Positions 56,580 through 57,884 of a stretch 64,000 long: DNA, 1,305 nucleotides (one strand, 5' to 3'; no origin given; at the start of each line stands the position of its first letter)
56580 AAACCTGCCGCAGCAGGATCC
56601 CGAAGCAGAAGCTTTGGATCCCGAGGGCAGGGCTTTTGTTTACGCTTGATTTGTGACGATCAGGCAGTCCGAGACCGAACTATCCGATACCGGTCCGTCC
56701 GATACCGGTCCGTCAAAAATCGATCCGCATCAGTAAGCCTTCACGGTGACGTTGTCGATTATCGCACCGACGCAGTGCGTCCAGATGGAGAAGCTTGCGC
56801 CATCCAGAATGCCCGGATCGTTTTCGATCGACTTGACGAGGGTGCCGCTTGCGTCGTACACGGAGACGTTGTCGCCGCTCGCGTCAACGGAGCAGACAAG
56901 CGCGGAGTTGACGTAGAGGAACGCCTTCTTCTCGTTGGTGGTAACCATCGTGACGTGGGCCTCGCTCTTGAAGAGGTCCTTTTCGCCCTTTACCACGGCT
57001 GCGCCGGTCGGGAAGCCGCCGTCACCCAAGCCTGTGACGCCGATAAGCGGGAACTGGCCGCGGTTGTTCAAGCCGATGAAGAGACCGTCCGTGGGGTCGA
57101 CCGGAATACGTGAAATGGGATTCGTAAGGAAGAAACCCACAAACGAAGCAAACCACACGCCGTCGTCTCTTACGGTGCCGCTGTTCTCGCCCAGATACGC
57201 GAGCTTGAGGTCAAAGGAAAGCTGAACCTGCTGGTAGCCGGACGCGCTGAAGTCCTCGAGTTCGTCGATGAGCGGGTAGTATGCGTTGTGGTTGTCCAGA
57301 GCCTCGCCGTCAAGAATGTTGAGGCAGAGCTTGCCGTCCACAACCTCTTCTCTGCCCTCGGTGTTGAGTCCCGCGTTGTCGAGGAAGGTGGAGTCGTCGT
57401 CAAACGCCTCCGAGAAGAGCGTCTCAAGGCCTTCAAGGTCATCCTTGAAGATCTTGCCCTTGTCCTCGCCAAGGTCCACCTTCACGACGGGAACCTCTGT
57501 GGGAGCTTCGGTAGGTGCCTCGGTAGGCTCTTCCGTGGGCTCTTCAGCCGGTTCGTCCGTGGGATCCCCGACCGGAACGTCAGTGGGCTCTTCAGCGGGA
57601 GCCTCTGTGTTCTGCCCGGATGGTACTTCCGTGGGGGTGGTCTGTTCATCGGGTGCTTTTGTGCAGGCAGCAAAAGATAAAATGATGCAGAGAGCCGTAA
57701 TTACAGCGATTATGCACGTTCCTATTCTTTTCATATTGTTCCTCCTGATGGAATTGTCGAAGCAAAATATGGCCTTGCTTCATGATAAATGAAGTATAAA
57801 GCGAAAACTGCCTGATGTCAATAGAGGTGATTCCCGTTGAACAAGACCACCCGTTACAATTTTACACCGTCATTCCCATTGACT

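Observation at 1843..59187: Locus-specific short tandem repeats fill almost every intergenic region of the host backbone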

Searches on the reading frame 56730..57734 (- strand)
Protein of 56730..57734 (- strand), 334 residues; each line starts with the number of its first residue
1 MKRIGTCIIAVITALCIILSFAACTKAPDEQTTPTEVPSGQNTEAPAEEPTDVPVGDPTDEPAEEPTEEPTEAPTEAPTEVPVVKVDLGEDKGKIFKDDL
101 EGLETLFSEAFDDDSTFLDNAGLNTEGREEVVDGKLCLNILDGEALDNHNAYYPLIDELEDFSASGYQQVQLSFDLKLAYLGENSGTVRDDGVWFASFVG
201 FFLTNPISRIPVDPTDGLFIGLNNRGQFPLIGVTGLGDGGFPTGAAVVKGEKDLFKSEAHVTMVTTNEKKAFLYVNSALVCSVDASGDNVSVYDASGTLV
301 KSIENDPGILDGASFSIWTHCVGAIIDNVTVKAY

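Call 16: search_protein_families(library=pfam, proteins=[window:56730-57734:-])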
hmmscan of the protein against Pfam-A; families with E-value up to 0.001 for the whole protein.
window:56730-57734:- (334 aa): 1 family
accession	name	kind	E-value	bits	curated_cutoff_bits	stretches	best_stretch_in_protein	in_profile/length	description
PF04886.17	PT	-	1.3e-05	25.1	26.2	0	43-76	3-36/36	PT disordered repeat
